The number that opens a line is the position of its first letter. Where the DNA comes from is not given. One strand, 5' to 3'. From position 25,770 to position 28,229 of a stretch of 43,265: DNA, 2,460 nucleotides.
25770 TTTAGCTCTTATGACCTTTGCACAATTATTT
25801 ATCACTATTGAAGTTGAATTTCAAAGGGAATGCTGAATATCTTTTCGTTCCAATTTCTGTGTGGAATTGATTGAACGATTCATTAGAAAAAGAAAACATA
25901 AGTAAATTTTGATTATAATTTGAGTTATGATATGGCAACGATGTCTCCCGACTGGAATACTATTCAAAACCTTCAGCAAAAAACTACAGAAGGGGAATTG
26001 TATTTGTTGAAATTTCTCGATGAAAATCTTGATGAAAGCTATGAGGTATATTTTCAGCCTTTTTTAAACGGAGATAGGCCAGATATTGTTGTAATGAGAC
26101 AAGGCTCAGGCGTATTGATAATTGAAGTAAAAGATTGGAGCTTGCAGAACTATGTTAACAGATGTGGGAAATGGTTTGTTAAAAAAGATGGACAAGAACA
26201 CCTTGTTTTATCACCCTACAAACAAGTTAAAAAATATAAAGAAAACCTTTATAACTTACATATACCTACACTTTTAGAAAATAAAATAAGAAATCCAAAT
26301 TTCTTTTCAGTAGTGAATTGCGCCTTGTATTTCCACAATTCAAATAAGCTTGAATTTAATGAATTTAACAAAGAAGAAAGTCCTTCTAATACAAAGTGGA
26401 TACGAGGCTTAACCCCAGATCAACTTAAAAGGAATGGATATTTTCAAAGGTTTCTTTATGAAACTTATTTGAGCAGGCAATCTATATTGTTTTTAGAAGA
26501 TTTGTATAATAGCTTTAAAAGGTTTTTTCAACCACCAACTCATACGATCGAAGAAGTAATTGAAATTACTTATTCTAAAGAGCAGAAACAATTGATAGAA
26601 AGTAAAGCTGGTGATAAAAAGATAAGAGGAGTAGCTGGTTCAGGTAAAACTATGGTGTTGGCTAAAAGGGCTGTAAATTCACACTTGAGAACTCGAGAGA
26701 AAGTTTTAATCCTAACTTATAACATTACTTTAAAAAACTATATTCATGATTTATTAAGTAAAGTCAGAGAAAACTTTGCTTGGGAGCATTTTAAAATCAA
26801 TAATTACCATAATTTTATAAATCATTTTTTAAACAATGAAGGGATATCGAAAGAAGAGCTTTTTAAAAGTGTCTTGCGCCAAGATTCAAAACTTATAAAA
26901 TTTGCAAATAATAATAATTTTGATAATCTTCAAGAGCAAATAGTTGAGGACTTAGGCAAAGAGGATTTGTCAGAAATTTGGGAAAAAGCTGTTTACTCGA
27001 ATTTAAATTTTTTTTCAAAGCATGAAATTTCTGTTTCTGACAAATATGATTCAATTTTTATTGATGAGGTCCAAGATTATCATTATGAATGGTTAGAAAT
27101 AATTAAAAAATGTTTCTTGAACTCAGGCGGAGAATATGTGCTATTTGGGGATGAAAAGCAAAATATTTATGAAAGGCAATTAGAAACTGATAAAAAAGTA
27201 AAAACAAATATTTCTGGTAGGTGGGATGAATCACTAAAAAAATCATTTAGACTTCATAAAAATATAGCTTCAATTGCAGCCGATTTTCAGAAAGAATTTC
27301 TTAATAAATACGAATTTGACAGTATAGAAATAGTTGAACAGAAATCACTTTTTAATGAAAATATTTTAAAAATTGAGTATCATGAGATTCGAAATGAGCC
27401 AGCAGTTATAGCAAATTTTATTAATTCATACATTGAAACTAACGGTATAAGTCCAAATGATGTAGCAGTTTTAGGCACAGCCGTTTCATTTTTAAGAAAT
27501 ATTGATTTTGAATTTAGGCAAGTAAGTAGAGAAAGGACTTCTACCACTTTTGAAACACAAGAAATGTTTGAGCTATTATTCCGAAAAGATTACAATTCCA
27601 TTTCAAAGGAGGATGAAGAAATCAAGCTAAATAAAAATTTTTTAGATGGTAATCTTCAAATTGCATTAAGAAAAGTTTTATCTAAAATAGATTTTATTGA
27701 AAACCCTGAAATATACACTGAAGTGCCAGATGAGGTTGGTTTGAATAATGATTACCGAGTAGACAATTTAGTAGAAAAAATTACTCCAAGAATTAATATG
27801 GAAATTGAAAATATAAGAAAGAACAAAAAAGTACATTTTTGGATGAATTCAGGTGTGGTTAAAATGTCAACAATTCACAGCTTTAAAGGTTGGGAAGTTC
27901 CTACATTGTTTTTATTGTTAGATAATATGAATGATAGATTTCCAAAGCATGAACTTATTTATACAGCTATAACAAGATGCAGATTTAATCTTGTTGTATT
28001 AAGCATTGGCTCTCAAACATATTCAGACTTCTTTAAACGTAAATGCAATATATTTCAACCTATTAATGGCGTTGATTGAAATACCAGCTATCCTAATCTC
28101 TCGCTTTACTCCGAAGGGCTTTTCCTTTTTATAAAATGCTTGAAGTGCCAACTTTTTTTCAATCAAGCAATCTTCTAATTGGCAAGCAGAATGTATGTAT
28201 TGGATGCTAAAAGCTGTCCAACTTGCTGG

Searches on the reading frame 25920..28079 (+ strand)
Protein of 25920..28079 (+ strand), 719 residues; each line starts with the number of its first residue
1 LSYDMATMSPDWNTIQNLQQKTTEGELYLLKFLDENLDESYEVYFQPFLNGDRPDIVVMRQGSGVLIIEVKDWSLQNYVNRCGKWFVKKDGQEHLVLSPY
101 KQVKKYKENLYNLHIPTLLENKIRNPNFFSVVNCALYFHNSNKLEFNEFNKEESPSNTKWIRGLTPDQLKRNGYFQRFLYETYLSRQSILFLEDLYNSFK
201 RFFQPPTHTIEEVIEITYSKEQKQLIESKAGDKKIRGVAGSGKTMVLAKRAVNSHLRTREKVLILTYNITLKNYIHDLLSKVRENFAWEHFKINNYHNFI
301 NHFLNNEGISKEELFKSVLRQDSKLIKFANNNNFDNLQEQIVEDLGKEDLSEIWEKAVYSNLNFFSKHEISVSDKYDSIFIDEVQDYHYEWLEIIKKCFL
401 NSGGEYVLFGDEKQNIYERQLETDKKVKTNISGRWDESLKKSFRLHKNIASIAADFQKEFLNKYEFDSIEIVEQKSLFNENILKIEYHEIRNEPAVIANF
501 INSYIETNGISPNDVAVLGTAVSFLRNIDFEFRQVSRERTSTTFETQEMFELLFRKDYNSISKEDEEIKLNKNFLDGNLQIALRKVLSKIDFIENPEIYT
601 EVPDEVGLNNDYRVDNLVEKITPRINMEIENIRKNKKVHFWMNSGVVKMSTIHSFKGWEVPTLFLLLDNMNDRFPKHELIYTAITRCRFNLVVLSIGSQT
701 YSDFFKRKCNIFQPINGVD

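Call 10: search_protein_families(library=pfam, proteins=[window:25920-28079:+], max_evalue=0.001)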
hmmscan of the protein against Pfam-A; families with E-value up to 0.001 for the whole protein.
window:25920-28079:+ (719 aa): 5 families
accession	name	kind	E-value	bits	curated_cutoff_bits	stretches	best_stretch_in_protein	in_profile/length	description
PF08378.17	NERD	-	1.9e-10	41.7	22.1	1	23-132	3-108/111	Nuclease-related domain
PF01443.25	Viral_helicase1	-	1.8e-09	38.2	21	0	355-481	37-166/228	Viral superfamily 1 RNA helicase core domain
PF00580.27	UvrD-helicase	-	2.8e-09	37.5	23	2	219-348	2-118/271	UvrD/REP helicase N-terminal domain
PF13245.12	AAA_19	-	2.3e-05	25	25.1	1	234-418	15-132/134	AAA domain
PF13538.12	UvrD_C_2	-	3e-05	24.2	27.4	1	650-693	5-51/52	UvrD-like helicase C-terminal domain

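Call 39: search_protein_families(library=padloc, proteins=[window:25920-28079:+], max_evalue=0.001)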
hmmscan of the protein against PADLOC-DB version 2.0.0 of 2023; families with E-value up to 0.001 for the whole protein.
window:25920-28079:+ (719 aa): 23 families
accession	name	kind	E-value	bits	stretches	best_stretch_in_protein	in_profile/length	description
PDLC01087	C3a187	-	3.2e-63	212.4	2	15-521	8-461/559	NERD+UvrD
PDLC03802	RTasHel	-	1.9e-19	68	1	372-520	189-322/675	DRT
PDLC00122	GajB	-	2.1e-13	48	1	215-709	2-485/502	UrvD helicase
PDLC00138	GajB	-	3.7e-12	43.7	1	371-527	216-368/581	UrvD helicase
PDLC00148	GajB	-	5.2e-12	43.4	1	373-430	147-204/369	UrvD helicase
PDLC03002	Helicase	-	1.7e-11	41.1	1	210-427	184-381/707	-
PDLC00109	GajB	-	2.5e-11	40.7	1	365-456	165-254/647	UrvD helicase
PDLC00103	GajB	-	5.3e-11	40.1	1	371-518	207-352/612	UrvD helicase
PDLC00132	GajB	-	1.6e-09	34.9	1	216-308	2-93/625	UrvD helicase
PDLC00147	GajB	-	1.8e-09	35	1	371-458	228-313/637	UrvD helicase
PDLC00131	GajB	-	5.6e-09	33.5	1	266-508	134-368/647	UrvD helicase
PDLC00104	GajB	-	7.4e-09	32.9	1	218-420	4-208/574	UrvD helicase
PDLC00140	GajB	-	2.2e-08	31.7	1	375-427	142-192/365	UrvD helicase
PDLC00134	GajB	-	2.5e-08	31.4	1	289-520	121-356/431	UrvD helicase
PDLC00144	GajB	-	7.1e-08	29.5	1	371-519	156-302/559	UrvD helicase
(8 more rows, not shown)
